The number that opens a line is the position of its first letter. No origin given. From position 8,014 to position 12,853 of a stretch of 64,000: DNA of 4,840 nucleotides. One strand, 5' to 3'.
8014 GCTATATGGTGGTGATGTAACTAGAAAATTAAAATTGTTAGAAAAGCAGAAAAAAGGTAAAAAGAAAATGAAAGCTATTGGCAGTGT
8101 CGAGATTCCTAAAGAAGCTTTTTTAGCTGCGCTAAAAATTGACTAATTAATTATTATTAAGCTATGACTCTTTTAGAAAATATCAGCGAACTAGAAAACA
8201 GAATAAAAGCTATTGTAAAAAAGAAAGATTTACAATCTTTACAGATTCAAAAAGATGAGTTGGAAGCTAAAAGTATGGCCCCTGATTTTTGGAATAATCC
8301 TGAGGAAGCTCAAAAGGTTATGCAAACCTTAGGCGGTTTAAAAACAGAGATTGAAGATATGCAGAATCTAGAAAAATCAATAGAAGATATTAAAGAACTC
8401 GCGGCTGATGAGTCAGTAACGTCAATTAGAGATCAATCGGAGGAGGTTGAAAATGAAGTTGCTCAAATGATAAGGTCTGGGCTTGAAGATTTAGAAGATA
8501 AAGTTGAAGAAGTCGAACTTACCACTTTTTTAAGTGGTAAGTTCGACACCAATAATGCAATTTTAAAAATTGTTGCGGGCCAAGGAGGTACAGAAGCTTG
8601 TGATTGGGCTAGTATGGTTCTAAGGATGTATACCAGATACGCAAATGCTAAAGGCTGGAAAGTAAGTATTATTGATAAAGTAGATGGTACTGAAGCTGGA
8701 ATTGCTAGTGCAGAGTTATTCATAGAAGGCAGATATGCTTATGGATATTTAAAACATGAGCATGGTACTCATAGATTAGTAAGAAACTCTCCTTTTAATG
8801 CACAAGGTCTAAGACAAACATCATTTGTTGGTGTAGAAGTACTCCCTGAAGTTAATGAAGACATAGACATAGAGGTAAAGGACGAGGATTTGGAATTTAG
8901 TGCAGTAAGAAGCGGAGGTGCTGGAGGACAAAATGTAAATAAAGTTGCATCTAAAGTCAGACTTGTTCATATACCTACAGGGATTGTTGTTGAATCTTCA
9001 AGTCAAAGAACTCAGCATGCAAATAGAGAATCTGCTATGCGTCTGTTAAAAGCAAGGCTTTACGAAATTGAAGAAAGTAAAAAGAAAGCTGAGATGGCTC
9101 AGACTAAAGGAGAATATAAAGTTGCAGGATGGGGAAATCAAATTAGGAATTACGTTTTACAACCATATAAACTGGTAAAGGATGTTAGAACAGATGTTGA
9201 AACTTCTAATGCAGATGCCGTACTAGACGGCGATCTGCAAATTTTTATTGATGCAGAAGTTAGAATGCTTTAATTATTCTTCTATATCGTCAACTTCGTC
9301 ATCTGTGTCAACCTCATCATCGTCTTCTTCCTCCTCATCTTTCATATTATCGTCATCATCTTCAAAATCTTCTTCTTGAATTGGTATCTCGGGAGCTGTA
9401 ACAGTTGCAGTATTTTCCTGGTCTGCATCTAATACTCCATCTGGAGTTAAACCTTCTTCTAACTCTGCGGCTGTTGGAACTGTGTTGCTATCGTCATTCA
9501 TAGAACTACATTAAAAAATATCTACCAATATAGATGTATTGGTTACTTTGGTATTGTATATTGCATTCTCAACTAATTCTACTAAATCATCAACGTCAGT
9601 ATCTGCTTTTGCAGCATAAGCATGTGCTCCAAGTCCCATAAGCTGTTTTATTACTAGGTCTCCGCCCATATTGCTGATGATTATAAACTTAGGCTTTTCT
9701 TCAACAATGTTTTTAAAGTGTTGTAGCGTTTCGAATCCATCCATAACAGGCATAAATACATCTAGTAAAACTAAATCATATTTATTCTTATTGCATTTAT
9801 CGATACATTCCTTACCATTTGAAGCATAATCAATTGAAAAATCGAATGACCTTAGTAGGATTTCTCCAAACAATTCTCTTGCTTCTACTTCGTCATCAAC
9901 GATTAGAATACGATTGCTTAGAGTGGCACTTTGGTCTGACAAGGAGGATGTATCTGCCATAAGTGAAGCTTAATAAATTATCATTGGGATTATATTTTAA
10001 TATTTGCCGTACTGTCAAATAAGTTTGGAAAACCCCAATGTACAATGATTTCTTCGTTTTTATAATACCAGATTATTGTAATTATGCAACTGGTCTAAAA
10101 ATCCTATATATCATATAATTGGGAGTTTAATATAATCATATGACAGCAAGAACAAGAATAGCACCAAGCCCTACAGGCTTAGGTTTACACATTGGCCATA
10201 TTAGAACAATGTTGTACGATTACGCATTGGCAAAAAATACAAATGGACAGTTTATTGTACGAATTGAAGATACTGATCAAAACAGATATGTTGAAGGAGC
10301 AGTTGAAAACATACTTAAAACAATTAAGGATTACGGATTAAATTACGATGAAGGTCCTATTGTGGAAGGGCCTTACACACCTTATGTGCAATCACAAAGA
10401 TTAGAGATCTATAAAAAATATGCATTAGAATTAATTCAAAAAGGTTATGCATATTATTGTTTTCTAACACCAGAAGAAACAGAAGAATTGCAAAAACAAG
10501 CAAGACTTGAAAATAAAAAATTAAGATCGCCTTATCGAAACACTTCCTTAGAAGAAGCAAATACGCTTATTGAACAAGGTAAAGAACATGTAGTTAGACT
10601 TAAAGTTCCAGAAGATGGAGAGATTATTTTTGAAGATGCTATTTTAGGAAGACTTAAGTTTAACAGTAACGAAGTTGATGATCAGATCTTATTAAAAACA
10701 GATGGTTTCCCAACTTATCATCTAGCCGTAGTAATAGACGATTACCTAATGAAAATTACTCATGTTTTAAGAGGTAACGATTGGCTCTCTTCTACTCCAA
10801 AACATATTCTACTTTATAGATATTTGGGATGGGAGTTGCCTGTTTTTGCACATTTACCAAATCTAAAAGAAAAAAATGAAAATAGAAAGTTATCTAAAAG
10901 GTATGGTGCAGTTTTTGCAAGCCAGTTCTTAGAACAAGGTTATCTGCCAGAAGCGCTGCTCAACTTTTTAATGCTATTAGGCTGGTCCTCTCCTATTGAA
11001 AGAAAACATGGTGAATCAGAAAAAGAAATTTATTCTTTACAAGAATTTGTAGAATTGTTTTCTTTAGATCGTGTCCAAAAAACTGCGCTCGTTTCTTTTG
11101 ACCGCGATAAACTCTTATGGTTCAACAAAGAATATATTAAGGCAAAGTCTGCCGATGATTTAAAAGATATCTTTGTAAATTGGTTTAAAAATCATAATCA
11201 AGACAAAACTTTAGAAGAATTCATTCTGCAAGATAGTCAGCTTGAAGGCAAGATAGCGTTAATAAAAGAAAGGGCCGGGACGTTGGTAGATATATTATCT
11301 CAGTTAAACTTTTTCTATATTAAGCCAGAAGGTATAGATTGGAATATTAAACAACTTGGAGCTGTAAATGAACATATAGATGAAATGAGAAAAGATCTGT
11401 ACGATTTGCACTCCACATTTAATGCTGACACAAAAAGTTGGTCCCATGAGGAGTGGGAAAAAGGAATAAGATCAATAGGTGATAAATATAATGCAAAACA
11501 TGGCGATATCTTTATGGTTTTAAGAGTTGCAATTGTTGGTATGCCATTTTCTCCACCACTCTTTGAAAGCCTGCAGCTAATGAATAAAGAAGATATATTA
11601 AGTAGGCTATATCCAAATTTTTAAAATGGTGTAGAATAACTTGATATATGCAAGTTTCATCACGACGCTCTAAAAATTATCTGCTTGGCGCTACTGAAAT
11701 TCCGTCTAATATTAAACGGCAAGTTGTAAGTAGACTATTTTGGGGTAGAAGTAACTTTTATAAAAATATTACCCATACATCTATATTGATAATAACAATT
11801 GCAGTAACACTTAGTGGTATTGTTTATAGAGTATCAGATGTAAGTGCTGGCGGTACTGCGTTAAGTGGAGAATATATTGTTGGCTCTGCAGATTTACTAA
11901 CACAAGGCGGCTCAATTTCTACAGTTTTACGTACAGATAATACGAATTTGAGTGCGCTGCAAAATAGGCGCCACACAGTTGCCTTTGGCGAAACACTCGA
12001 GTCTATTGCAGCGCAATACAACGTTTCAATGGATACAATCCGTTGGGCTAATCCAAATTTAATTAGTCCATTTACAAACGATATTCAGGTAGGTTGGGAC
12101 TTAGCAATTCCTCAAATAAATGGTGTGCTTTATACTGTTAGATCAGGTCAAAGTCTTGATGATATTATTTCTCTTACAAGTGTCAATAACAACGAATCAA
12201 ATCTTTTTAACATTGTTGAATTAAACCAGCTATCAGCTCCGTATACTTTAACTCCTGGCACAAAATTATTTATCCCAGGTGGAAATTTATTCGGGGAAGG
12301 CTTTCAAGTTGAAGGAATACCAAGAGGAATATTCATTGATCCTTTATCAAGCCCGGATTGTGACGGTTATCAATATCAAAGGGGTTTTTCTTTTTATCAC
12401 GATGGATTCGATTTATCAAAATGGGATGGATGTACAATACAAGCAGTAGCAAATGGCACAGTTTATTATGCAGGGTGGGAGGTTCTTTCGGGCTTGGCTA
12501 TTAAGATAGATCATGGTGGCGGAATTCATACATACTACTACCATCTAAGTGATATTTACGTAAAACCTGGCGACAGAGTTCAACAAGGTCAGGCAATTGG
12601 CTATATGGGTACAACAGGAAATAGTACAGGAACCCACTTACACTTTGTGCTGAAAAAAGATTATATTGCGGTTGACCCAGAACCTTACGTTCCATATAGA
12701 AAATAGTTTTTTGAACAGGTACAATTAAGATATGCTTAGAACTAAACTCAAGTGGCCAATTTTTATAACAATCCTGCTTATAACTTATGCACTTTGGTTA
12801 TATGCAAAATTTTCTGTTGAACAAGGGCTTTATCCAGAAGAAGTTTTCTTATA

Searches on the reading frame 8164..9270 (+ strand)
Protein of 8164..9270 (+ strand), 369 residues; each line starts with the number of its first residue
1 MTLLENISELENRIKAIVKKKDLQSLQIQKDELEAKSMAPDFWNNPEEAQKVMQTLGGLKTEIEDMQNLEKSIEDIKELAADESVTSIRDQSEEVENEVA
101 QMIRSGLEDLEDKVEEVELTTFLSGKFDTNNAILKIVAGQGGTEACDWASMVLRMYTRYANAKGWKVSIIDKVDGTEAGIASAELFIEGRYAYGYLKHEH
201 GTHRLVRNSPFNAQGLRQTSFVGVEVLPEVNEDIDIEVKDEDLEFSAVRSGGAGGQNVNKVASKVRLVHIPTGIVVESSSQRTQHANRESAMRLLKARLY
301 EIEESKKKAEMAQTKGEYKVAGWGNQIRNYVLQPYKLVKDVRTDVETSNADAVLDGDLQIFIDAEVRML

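Call 22: search_protein_families(library=pfam, proteins=[window:8164-9270:+], max_evalue=0.001)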
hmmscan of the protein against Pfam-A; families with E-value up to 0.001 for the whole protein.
window:8164-9270:+ (369 aa): 2 families
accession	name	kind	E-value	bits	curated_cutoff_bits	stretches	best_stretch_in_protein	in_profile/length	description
PF03462.23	PCRF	-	9.7e-52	176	24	1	29-224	4-194/194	PCRF domain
PF00472.26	RF-1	-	1.3e-37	128.7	35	1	232-342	1-116/116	RF-1 domain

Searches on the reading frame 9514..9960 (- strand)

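Call 22: search_protein_families(library=pfam, proteins=[window:9514-9960:-], max_evalue=0.001)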
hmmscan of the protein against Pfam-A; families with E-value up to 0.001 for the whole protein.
window:9514-9960:- (149 aa): 1 family
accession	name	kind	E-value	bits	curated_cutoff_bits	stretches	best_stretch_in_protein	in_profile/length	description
PF00072.30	Response_reg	-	4.6e-19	69.1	30.2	1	18-130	1-110/111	Response regulator receiver domain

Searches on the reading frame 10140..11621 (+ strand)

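Call 22: search_protein_families(library=pfam, proteins=[window:10140-11621:+], max_evalue=0.001)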
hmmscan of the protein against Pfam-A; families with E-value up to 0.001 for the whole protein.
window:10140-11621:+ (494 aa): 2 families
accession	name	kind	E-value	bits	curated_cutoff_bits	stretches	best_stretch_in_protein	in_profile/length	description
PF00749.27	tRNA-synt_1c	-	3.3e-94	315.8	23.4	1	4-327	3-314/314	tRNA synthetases class I (E and Q), catalytic domain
PF19269.4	Anticodon_2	-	1.9e-18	67.7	23.6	1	363-490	11-137/141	Anticodon binding domain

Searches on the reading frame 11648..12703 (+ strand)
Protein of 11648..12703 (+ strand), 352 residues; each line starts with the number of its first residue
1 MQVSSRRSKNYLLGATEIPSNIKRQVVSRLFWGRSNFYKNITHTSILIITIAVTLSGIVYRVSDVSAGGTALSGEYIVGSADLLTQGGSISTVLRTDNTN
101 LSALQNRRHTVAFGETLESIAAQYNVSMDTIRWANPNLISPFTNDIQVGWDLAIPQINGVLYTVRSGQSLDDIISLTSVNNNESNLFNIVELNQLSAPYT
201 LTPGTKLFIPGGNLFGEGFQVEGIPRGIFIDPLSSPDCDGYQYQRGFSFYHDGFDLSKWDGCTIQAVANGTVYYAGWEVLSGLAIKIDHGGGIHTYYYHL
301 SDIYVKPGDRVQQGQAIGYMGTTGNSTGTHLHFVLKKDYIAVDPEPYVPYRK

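Call 22: search_protein_families(library=pfam, proteins=[window:11648-12703:+], max_evalue=0.001)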
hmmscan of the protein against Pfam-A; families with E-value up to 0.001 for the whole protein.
window:11648-12703:+ (352 aa): 2 families
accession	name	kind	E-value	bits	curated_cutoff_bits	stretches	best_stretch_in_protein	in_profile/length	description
PF01551.29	Peptidase_M23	-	7e-29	100.3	28.7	1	250-344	2-96/96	Peptidase family M23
PF01476.26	LysM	-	1.4e-15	57.4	20.9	1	109-155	1-43/43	LysM domain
